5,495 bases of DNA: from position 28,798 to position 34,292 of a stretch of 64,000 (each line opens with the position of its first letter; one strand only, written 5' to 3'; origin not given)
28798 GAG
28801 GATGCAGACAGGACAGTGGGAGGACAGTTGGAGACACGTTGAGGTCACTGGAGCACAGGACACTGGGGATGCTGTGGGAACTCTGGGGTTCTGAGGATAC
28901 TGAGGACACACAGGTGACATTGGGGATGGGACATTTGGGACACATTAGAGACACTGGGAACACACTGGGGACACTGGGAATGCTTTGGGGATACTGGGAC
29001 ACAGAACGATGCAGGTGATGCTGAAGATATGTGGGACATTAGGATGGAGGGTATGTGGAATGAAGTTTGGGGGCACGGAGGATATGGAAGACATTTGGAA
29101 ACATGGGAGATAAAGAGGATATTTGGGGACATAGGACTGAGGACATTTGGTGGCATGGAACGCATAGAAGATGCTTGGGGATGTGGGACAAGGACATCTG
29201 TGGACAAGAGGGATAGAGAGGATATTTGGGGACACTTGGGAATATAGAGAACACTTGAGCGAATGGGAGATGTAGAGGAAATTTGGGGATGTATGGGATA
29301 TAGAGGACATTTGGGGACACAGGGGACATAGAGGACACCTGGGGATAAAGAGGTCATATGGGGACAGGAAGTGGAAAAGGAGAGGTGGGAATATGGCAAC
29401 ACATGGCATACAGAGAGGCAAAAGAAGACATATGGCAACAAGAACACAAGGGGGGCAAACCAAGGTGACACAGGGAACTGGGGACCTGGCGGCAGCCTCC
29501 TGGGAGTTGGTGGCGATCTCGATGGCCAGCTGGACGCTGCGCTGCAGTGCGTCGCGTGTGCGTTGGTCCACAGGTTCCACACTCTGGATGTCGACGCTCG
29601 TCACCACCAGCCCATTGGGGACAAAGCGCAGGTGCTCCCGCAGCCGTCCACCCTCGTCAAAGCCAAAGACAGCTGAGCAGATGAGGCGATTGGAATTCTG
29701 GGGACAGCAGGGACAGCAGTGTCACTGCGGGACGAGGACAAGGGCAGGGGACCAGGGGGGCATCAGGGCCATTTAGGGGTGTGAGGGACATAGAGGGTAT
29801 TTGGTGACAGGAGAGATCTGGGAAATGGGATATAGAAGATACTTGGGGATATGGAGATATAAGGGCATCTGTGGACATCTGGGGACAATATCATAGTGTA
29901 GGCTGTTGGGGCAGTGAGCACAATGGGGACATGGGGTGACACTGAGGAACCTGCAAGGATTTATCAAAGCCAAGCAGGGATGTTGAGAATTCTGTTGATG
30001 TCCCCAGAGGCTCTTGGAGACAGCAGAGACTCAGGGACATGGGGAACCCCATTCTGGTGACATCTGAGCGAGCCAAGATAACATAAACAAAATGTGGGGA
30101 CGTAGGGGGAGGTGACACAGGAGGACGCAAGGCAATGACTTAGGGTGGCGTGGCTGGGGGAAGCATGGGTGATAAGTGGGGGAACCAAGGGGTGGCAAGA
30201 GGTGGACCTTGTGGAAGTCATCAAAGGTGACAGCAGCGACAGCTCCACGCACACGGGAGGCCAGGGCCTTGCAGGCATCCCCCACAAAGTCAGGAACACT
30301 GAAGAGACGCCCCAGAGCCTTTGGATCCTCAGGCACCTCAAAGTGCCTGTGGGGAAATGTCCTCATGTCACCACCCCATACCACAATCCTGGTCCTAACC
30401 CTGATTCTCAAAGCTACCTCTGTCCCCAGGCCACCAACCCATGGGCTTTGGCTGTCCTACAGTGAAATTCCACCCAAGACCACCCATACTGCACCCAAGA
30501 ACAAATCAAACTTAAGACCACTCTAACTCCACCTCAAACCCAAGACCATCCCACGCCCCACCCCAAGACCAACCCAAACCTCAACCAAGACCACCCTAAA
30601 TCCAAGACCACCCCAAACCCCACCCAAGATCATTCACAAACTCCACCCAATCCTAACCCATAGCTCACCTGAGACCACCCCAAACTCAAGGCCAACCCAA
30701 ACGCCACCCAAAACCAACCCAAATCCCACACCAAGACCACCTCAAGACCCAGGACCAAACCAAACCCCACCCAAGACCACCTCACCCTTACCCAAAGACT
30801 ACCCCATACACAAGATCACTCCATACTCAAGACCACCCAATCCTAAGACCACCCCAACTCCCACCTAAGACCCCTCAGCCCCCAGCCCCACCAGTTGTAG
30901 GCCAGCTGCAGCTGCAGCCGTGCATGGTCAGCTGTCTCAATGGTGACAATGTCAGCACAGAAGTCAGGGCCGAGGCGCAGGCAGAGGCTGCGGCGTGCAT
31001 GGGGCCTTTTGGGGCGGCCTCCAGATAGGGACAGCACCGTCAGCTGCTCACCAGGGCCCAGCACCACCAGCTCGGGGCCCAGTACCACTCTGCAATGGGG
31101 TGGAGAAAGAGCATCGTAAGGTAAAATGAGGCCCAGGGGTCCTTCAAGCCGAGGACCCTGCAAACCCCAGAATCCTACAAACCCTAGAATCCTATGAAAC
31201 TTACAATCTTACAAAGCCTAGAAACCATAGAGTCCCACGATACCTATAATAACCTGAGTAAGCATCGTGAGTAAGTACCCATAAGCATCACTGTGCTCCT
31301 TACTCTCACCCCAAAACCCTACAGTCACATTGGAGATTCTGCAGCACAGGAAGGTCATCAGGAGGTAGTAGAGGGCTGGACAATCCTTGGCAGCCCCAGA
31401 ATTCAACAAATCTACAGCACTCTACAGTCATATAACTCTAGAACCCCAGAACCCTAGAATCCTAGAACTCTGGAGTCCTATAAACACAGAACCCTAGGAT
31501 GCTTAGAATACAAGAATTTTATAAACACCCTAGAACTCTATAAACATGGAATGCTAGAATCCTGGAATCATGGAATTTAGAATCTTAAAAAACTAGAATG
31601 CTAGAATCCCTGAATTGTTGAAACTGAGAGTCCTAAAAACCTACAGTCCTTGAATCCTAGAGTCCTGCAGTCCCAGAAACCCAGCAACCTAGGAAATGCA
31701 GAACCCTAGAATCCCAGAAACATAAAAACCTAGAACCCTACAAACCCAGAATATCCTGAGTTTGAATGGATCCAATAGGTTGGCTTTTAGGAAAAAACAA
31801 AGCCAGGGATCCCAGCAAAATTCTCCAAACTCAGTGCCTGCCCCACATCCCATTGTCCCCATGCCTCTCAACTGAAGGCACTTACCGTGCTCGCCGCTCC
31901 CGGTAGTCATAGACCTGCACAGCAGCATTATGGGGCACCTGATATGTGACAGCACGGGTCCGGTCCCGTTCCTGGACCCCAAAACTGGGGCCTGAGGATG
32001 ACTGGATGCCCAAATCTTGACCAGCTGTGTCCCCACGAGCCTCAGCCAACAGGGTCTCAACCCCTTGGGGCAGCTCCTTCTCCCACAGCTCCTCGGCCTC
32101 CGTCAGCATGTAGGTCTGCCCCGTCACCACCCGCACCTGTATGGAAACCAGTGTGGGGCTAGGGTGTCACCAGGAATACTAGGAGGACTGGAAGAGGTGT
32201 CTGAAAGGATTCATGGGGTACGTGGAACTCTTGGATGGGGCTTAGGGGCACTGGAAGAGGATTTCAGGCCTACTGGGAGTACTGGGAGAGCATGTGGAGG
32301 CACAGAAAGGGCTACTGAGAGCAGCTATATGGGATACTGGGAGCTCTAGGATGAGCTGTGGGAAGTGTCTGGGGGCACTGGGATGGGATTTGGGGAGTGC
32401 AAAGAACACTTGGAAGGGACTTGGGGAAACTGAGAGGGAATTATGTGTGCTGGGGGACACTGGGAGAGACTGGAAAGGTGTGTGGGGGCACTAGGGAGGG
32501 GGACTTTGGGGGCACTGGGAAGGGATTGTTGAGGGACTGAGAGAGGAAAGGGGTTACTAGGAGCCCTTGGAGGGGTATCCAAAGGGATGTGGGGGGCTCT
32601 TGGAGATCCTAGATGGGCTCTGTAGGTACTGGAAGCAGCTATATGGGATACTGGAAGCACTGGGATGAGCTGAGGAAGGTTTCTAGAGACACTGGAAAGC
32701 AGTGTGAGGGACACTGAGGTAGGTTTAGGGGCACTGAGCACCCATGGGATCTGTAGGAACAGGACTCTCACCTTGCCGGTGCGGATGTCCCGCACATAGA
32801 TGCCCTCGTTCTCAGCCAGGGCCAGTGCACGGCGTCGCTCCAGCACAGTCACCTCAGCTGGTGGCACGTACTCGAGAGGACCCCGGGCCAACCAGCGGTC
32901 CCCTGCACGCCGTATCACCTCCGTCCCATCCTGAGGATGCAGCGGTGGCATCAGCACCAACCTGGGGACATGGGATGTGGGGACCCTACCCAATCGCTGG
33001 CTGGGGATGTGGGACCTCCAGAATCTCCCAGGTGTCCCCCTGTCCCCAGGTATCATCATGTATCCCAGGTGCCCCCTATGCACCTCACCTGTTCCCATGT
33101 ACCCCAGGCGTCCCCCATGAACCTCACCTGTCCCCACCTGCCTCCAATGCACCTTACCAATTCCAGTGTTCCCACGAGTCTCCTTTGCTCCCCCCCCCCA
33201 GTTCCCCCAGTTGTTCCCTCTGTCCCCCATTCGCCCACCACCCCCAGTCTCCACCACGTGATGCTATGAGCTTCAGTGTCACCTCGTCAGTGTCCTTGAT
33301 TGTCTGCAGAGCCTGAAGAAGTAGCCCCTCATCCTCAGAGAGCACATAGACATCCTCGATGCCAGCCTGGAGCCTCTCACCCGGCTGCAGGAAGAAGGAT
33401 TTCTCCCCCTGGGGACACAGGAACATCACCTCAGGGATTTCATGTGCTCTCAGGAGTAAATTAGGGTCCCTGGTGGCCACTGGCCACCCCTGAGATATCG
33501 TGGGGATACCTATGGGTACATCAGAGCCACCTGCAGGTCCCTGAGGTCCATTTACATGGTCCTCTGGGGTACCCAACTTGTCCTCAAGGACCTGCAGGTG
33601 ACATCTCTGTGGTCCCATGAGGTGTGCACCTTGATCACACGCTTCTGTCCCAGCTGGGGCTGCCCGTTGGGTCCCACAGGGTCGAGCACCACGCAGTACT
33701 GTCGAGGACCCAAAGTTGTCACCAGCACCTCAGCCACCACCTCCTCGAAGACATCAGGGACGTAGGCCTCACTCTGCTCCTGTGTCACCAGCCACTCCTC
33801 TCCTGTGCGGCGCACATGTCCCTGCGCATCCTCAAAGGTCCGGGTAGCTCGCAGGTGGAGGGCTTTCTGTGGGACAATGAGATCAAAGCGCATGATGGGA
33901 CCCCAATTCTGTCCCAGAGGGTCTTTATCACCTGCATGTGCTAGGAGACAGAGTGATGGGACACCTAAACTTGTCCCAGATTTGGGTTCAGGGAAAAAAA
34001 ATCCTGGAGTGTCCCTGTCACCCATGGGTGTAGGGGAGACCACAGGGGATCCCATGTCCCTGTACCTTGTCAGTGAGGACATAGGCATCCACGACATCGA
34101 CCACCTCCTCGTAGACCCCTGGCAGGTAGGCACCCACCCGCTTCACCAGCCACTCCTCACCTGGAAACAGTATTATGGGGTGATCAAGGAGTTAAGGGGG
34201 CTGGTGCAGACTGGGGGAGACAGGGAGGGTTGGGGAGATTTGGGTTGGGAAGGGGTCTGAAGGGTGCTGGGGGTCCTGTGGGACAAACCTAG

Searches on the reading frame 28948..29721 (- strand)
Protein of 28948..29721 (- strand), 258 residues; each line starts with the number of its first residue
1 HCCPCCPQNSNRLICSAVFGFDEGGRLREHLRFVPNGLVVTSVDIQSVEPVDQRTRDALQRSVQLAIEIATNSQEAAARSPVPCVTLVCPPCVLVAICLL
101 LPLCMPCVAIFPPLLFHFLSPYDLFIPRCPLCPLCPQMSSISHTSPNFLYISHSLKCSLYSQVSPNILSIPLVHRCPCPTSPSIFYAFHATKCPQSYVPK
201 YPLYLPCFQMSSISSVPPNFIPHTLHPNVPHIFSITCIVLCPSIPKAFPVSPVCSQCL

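Call 41: search_protein_families(library=pfam, proteins=[window:28948-29721:-], max_evalue=0.001)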
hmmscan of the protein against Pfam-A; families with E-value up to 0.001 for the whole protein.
window:28948-29721:- (258 aa): 1 family
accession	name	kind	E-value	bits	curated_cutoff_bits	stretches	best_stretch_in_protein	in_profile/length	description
PF11978.13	MVP_shoulder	-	6.9e-10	39.4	25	1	8-52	74-118/118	Shoulder domain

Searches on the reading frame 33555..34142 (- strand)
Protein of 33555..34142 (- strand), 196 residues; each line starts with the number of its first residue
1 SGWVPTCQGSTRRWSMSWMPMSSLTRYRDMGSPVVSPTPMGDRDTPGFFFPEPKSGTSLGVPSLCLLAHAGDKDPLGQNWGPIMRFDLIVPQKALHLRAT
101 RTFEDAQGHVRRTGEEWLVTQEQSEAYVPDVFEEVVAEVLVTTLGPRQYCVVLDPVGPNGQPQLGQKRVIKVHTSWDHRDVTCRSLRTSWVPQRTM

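Call 41: search_protein_families(library=pfam, proteins=[window:33555-34142:-], max_evalue=0.001)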
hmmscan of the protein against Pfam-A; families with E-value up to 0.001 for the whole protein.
window:33555-34142:- (196 aa): 1 family
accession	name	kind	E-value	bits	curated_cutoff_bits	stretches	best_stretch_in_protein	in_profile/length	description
PF01505.23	Vault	-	1.3e-13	51.1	27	1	91-130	5-42/42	Major Vault Protein repeat domain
